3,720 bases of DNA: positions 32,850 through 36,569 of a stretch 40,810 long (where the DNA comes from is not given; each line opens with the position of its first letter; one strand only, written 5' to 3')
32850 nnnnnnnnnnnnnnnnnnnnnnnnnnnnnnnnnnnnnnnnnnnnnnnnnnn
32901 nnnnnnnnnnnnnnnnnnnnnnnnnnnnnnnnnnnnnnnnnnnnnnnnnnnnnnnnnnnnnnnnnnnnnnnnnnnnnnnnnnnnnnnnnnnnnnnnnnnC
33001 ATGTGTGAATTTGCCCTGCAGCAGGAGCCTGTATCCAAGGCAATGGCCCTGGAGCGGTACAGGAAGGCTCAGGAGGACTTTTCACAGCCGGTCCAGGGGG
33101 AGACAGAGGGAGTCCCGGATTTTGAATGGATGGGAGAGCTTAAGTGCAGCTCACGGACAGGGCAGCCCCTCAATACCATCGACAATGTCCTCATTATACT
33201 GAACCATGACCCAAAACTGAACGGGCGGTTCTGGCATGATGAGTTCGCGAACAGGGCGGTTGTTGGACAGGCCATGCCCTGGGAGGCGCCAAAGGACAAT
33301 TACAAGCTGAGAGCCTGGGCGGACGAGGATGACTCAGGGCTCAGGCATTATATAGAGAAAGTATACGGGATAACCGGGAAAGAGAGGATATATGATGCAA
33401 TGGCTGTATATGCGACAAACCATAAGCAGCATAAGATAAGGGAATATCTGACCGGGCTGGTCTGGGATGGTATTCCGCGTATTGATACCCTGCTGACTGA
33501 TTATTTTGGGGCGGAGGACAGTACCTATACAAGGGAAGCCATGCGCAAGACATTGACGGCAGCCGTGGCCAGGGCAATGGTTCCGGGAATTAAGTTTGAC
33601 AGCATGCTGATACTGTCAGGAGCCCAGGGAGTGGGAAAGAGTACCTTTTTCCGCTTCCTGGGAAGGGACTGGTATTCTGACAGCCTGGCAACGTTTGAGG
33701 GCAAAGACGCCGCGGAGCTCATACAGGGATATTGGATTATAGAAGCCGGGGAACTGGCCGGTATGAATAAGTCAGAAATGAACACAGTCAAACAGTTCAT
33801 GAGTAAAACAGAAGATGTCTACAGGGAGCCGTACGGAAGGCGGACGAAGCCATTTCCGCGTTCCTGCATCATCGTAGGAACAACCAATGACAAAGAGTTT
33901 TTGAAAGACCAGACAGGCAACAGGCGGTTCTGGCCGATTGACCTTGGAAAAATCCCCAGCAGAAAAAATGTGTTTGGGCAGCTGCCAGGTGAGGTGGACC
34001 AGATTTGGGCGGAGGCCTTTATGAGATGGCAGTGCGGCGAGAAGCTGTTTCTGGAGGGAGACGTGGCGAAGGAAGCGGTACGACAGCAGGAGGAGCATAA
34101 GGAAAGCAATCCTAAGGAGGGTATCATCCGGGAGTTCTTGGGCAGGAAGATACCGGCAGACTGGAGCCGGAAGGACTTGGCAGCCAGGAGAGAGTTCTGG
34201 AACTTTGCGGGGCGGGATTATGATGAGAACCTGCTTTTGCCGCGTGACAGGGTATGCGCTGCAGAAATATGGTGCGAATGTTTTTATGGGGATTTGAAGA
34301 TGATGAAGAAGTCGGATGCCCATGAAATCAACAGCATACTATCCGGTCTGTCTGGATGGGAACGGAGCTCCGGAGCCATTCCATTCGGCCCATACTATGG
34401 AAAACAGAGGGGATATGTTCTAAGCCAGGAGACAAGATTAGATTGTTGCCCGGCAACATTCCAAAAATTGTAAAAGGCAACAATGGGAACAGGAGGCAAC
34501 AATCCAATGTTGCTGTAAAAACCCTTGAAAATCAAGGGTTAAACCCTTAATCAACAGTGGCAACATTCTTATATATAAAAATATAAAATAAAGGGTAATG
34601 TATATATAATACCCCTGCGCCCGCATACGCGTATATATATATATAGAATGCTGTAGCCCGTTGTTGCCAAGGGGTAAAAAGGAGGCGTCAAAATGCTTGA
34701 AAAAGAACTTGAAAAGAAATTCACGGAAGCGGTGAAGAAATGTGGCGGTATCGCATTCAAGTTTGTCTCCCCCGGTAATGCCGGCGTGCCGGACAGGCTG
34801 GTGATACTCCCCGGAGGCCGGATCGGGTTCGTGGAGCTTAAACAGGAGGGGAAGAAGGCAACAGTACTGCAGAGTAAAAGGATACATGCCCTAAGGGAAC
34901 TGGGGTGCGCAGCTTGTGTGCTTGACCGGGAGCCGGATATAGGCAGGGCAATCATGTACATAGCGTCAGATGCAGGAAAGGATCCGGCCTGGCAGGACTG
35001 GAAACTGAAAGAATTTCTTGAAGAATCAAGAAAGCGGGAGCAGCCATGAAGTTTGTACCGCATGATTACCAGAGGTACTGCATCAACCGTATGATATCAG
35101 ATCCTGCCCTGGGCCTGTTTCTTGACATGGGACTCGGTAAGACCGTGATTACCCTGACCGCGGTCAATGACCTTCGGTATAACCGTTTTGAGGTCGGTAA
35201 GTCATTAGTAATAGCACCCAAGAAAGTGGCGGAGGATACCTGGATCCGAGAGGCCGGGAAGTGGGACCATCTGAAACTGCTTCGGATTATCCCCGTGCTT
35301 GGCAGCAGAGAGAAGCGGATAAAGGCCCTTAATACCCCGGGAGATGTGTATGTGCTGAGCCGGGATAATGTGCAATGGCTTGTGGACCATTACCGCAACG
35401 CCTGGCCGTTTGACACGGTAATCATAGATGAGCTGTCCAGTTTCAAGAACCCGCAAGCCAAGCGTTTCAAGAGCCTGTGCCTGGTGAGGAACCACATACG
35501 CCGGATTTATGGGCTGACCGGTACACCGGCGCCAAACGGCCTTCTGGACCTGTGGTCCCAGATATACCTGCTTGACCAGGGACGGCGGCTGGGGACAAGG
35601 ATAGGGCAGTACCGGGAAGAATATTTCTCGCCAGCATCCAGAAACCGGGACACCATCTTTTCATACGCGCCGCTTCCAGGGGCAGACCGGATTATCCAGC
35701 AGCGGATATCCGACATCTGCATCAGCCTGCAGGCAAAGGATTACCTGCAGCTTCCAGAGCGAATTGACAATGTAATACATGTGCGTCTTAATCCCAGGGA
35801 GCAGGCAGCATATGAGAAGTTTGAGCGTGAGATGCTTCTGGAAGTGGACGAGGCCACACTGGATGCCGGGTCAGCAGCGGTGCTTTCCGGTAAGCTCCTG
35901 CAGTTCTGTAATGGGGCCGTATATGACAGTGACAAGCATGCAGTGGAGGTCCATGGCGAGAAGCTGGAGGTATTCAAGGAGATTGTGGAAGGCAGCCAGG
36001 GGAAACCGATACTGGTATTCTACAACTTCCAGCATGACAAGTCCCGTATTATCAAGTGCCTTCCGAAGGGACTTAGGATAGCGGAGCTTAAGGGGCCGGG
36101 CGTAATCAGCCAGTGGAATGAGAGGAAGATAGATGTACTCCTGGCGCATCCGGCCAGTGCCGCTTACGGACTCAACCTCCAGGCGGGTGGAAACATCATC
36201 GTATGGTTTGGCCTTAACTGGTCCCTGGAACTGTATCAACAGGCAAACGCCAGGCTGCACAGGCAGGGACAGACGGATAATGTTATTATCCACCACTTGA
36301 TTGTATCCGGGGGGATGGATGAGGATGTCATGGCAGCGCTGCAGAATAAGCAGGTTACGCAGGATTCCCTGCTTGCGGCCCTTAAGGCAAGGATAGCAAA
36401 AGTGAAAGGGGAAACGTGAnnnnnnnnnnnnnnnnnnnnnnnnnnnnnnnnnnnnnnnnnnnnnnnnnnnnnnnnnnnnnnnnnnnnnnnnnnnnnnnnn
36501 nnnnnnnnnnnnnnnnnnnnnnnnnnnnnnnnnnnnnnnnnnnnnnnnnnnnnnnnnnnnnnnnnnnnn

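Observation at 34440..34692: Putative replication origin: GGCAACA iterons in both orientations, nested palindromes and a (TA)n DNA-unwinding element right after the primase-helicase gene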

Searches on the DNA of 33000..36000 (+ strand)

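Call 11: search_dna_similar(query=window:33000-36000:+, collection=phages, mode=distant, max_rows=30)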
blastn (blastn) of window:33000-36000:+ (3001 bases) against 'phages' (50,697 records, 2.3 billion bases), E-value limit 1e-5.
Records with a match: 32; places in all: 32; records where one place covers at least 80% of the query: 0.
Best place of each record, by identity: 80-90% 1; 60-80% 31.
By first word of the organism name: Bacillus 7; Parabacteroides 6; Phocaeicola 6; Bacteroides 6; Bacteriophage 2; Paenibacillus 1; Acutalibacter 1; Fusobacterium 1; Listeria 1; Monoglobales 1.
By host as written in the record: - 4; Bacillus cereus 3; Bacteroides caccae DA679 3; Bacteroides caccae DA669 3; Parabacteroides merdae DA682 2; Phocaeicola vulgatus DA283 2; Parabacteroides merdae DA116 2; Paenibacillus dendritiformis PB22F 1; and 12 more.
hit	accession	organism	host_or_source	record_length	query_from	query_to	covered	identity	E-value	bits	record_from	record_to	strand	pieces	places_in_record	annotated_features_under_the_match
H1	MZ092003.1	Paenibacillus phage Pd_22F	Paenibacillus dendritiformis PB22F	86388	2050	2596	18%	68.3%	4e-50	207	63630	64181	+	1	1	DEAD/DEAH box helicase | HNH endonuclease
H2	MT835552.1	Bacteriophage sp.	human fecal samples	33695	2046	2595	18%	66.2%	8e-33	149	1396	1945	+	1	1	record has no annotation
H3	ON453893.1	Acutalibacter phage Fontainebleau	Acutalibacter muris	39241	2113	2646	18%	64.6%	1e-18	103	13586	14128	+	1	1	DNA helicase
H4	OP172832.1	Parabacteroides phage PM682P6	Parabacteroides merdae DA682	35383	2113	2599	16%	66.8%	5e-17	97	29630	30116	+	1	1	hypothetical protein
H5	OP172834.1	Parabacteroides phage PM708P3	Parabacteroides merdae DA708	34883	2113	2599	16%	65.4%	3e-7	65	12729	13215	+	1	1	hypothetical protein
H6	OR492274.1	Fusobacterium phage phiPaco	Fusobacterium necrophorum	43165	2047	2471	14%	65.1%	1e-12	82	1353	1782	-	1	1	DNA helicase | hypothetical protein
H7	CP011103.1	Listeria phage LWP01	Listeria weihenstephanensis WS 4560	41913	440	781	11%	65.4%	2e-10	75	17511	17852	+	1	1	phage-like protein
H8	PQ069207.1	Bacillus phage S4-5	Bacillus sp. S4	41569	2361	2606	8%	66.9%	3e-7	64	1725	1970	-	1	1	record has no annotation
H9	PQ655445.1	Bacillus phage BCE1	Bacillus sp. (in: firmicutes)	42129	2404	2628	7%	69.0%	9e-14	86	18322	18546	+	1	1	DNA helicase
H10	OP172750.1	Phocaeicola phage BV741P4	Phocaeicola vulgatus DA741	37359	2412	2631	7%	70.2%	2e-10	75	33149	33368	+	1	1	hypothetical protein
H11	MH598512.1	Bacillus phage Wes44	soil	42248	2403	2628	8%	67.4%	7e-9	70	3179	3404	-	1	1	helicase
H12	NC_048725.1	Bacillus phage Wes44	soil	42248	2403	2628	8%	67.4%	7e-9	70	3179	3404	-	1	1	DNA helicase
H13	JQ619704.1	Bacillus phage PBC1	Bacillus cereus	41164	2396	2606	7%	68.4%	2e-10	76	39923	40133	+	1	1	SNF2-like protein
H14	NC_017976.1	Bacillus phage PBC1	Bacillus cereus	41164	2396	2606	7%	68.4%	2e-10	76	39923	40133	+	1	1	DNA helicase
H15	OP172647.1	Bacteroides phage BC679P1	Bacteroides caccae DA679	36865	2116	2577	6%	75.7%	8e-8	127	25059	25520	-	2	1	hypothetical protein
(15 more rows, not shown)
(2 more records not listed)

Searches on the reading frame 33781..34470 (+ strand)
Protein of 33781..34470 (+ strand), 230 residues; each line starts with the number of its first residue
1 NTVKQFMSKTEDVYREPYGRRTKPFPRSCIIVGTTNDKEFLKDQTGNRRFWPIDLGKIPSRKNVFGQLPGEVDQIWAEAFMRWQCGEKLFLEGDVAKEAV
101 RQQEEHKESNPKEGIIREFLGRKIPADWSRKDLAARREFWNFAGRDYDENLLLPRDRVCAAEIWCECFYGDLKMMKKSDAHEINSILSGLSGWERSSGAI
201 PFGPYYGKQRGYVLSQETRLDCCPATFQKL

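Call 31: search_solved_structures(query=A1, max_evalue=10, show_alignments=2)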
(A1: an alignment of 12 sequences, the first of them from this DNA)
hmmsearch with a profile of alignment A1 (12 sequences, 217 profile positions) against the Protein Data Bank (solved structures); distinct sequences matched with E-value up to 10: 9.
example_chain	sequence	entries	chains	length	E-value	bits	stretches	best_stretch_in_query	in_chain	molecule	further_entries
7pds_A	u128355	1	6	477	4.4e-47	163.7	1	2-214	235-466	Similar to D. nodosus vapE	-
3wc9_A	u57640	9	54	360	0.64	12.8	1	23-62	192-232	Squalene synthase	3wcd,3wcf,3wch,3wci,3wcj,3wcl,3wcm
1ezf_A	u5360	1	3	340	0.68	12.7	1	22-60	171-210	FARNESYL-DIPHOSPHATE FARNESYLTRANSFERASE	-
3asx_A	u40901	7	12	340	0.69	12.7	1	22-60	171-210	Squalene synthase | Squalene synthetase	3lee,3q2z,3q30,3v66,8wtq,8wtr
3wej_A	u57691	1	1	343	0.69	12.7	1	22-60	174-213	Squalene synthase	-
3wek_A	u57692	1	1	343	0.69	12.7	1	22-60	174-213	Squalene synthase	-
3wei_A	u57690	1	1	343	0.69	12.7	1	22-60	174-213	Squalene synthase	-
3vj8_A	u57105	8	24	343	0.7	12.7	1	22-60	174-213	Squalene synthase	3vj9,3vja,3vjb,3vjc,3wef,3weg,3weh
5tuv_B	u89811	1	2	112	1.1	12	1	127-174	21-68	Transcription factor E2F5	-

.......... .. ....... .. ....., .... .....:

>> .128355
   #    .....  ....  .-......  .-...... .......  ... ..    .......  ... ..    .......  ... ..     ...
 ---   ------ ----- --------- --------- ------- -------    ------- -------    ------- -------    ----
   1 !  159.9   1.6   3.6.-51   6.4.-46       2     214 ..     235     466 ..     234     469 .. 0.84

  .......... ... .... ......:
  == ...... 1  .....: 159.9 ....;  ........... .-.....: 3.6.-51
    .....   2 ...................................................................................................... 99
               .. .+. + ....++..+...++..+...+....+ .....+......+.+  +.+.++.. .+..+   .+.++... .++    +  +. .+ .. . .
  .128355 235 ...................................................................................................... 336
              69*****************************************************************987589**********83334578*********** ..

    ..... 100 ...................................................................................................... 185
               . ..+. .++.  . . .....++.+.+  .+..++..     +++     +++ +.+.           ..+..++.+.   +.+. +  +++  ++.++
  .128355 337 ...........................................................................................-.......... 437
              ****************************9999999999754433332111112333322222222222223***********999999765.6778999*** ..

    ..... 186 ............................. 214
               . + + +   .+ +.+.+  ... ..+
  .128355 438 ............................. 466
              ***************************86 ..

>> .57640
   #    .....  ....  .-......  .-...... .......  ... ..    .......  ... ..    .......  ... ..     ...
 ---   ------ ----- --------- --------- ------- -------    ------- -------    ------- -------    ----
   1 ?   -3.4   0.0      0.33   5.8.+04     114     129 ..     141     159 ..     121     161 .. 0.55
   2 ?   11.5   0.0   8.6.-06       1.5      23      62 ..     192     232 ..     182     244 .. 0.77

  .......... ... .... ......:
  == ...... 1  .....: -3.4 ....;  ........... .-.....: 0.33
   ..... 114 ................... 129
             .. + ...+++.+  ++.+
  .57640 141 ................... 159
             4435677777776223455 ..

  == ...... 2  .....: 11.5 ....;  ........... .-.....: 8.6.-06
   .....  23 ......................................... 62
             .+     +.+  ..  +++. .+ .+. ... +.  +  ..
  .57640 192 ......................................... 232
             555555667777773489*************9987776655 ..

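Call 32: find_related_loci(query=A1, collection=genome_contigs, flank=3000)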
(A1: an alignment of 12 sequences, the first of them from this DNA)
Query A1 (230 aa) in genome_contigs; peptide patterns used: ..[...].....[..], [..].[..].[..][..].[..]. (x = any residue, [..] = any of these).
600 stretches matched a pattern (row limit reached: there are more); 577 encode a relative of the query (tblastn E <= 1e-3); the best 80 are kept; 80 distinct loci.
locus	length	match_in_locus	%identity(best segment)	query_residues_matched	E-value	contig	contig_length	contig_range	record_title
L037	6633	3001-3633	62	1-213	6e-88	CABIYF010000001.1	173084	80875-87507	Eubacteriaceae bacterium isolate MGYG-HGUT-00065 genome assembly, contig: .14207_7_32.1, whole genome shotgun sequence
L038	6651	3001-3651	58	1-217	1e-83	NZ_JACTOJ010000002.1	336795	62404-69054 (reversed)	Clostridium sp. 19966 contig00002, whole genome shotgun sequence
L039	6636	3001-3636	55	1-213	8e-81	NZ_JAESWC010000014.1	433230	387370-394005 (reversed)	Clostridium rhizosphaerae strain YIM B02515 GCM70020049_14, whole genome shotgun sequence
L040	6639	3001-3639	56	1-215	8e-81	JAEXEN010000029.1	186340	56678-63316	MAG: Bacillota bacterium isolate OH_HBB_203 k127_1160860, whole genome shotgun sequence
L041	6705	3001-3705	52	1-230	1e-80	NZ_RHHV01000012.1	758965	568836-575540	Brevibacillus parabrevis strain NRRL NRS 605 contig_12, whole genome shotgun sequence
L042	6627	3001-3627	56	1-212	7e-79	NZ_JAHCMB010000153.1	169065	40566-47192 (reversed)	Paenibacillus sinensis strain HN-1 scaffold45, whole genome shotgun sequence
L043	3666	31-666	55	1-213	5e-79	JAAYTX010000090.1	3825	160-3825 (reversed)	MAG: Elusimicrobia bacterium isolate AS27yjCOA_105 83317_AS27, whole genome shotgun sequence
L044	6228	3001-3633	56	1-213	2e-78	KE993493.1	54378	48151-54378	Clostridiales bacterium oral taxon 876 str. F0540 genomic scaffold Scaffold48, whole genome shotgun sequence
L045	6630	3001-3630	57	1-212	6e-78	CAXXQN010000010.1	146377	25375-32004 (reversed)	MAG: Anaerovoracaceae bacterium isolate f78f2883-c260-4f33-9859-2a80832d1289 genome assembly, contig: contig_10, whole g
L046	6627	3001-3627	56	1-212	1e-77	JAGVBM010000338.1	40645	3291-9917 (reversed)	MAG: Bacillota bacterium isolate DeMMO6_24 c_000000019632, whole genome shotgun sequence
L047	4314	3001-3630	55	1-212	2e-77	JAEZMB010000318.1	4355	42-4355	MAG: Proteobacteria bacterium isolate OH_CDB_97 k127_1797904, whole genome shotgun sequence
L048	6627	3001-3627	58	1-212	3e-77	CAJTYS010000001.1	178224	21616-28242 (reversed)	MAG TPA_asm: uncultured Eubacteriales bacterium isolate MGBC119074 genome assembly, contig: MGBC119074.1, whole genome s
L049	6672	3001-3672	55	1-228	2e-76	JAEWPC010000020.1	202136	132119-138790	MAG: Bacillota bacterium isolate OH_SBlB_88 k127_77361, whole genome shotgun sequence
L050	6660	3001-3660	55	1-222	8e-76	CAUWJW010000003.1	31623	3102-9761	MAG: uncultured Clostridia bacterium isolate SRS17165165__bin34 genome assembly, contig: SRS17165165_NODE_529_length_316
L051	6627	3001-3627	55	1-212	1e-75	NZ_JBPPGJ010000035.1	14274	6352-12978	Gorillibacterium sp. sgz5001074 Scaffold35, whole genome shotgun sequence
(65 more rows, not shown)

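Call 51: search_dna_similar(query=window:33781-34470:+, collection=phages, mode=protein, max_rows=40)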
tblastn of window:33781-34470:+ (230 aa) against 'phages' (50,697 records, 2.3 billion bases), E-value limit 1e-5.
Records with a match: 678; places in all: 678; records where one place covers at least 80% of the query: 399.
Best place of each record, by identity: <60% 678.
By first word of the organism name: Streptococcus 114; Bacteroides 105; Staphylococcus 89; Xanthomonas 46; Paenibacillus 24; Phocaeicola 24; Rhodobacter 23; Bacteriophage 22; Leuconostoc 22; Clostridium 20; and 60 more.
By host as written in the record: - 49; Staphylococcus aureus 36; Rhodobacter capsulatus YW1 23; Xanthomonas oryzae pv. oryzae 14; Corynebacterium xerosis 13; Clostridium perfringens 12; Bacteroides thetaiotaomicron VPI-5482 10; Paenibacillus larvae 2017 10; and 334 more.
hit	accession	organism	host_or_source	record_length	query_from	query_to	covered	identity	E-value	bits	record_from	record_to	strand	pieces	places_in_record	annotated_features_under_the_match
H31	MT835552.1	Bacteriophage sp.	human fecal samples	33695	3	228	98%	49.1%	5e-62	214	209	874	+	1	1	record has no annotation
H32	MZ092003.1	Paenibacillus phage Pd_22F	Paenibacillus dendritiformis PB22F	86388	1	212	92%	47.6%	6e-51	182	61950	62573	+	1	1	virulence-associated protein E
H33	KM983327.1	Clostridium phage phiCT453A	Clostridium tetani ATCC 453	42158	3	213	92%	47.7%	3e-54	192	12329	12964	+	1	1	virulence-associated E domain-containing protein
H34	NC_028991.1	Clostridium phage phiCT453A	Clostridium tetani ATCC 453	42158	3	213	92%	47.7%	3e-54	192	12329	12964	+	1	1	DNA helicase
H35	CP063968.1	Clostridium phage CWou-2020b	Clostridium botulinum BKT2873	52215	2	213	92%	46.8%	9e-59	205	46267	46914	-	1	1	hypothetical protein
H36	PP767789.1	Clostridioides phage phiCDKH02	Clostridioides difficile CD500-12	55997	2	213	92%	46.8%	1e-55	196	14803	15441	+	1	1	virulence-associated E family protein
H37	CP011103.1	Listeria phage LWP01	Listeria weihenstephanensis WS 4560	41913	3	213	92%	47.0%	9e-55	193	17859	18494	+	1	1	phage-like protein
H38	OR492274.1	Fusobacterium phage phiPaco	Fusobacterium necrophorum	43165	1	217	94%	44.4%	7e-52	185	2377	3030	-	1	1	DNA helicase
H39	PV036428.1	phage NatCom_18656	human feces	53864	2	213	92%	45.2%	9e-49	176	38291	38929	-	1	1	DNA helicase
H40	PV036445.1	Evtepia phage NatCom_42594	Evtepia sp. 900546255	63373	2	213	92%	45.2%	9e-49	176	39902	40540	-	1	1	DNA helicase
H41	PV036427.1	Evtepia phage NatCom_11697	Evtepia sp.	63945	2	213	92%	45.2%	9e-49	176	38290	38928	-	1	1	DNA helicase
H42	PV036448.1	phage NatCom_34192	human feces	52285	2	213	92%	45.0%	4e-50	180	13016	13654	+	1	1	DNA helicase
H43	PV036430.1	phage NatCom_20922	human feces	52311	2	213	92%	45.0%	4e-50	180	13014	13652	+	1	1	DNA helicase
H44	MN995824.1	Enterococcus phage EFP1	Enterococcus faecalis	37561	2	213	92%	43.7%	3e-50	180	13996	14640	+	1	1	record has no annotation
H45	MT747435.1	Enterococcus phage AE4_2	Enterococcus faecalis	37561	2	213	92%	43.7%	3e-50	180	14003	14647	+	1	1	DNA primase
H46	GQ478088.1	Enterococcus phage phiFL4A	Enterococcus faecalis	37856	2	213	92%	43.7%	3e-50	180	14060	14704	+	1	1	gp26: VirE domain protein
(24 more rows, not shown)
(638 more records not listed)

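Call 52: get_annotated_region(hit=H46, flank=1500)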
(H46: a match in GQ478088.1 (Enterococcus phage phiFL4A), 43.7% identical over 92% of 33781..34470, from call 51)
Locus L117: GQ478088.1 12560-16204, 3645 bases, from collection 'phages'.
description: Enterococcus phage phiFL4A, complete genome.
organism: Enterococcus phage phiFL4A (NCBI taxid 673839)
taxonomy: Viruses; Duplodnaviria; Heunggongvirae; Uroviricota; Caudoviricetes
host: Enterococcus faecalis; source: -; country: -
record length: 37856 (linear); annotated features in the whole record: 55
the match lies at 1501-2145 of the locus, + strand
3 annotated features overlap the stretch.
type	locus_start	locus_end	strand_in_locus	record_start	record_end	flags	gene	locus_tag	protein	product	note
CDS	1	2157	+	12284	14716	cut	gp26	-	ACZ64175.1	VirE domain protein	domain COG5545, VirE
CDS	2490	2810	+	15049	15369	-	gp27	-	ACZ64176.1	conserved hypothetical protein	domain VRR_NUC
CDS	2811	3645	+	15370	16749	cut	gp28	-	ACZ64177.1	DNA helicase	domain P_loop NTPase, HELICc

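Call 53: get_annotated_region(hit=H33, flank=1500)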
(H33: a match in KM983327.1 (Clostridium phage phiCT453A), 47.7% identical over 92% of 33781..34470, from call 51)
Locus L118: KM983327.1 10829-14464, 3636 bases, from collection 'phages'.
description: Clostridium phage phiCT453A, complete genome.
organism: Clostridium phage phiCT453A (NCBI taxid 1567012)
taxonomy: Viruses; Duplodnaviria; Heunggongvirae; Uroviricota; Caudoviricetes
host: Clostridium tetani ATCC 453; source: -; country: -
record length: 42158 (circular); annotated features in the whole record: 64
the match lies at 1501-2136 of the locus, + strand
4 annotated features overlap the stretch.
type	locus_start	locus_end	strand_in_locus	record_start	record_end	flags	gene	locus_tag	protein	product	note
CDS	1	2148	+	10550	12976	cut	-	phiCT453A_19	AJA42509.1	virulence-associated E domain-containing protein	phage, virulence-associated E domain-containing protein, COG5545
CDS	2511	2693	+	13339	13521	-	-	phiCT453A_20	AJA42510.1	VRR-NUC domain-containing protein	-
CDS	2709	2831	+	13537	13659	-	-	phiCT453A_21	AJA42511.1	hypothetical protein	-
CDS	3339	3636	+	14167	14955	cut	-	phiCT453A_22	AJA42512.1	DEAD/DEAH box helicase and SNF2 domain-containing protein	DEAD/DEAH box helicase and SNF2 domain-containing protein, COG0553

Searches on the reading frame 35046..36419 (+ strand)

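Call 9: search_protein_families(library=pfam, proteins=[window:35046-36419:+])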
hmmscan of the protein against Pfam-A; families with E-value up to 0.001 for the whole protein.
window:35046-36419:+ (457 aa): 3 families
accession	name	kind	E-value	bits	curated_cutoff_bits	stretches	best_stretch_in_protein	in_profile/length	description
PF00176.29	SNF2-rel_dom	-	3.9e-20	72.6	24.9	1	24-274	22-268/290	SNF2-related domain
PF00271.37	Helicase_C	-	1.3e-05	25.8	23.5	1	305-408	1-110/110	Helicase conserved C-terminal domain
PF00270.35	DEAD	-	0.0007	19.8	26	0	8-162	3-161/167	DEAD/DEAH box helicase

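Call 10: search_protein_families(library=phrogs, proteins=[window:35046-36419:+])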
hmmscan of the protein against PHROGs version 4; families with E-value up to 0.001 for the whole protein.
window:35046-36419:+ (457 aa): 7 families
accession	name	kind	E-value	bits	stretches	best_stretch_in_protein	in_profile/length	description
phrog_62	-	DNA, RNA and nucleotide metabolism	1.9e-163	547.2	1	1-456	693-1146/1881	DNA helicase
phrog_11354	-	unknown function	5.8e-44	149.5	1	354-454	16-116/116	-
phrog_29996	-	unknown function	2.7e-14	53.1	1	27-437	750-1158/1189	-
phrog_16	-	DNA, RNA and nucleotide metabolism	4.4e-10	39.4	1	1-421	269-601/986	DNA helicase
phrog_11801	-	other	3.1e-07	28.9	0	357-444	1407-1494/2269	DNA methyltransferase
phrog_1685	-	unknown function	1.1e-05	23.8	0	355-436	1461-1542/2278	-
phrog_23807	-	unknown function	0.00028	19.8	0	360-427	586-652/1053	-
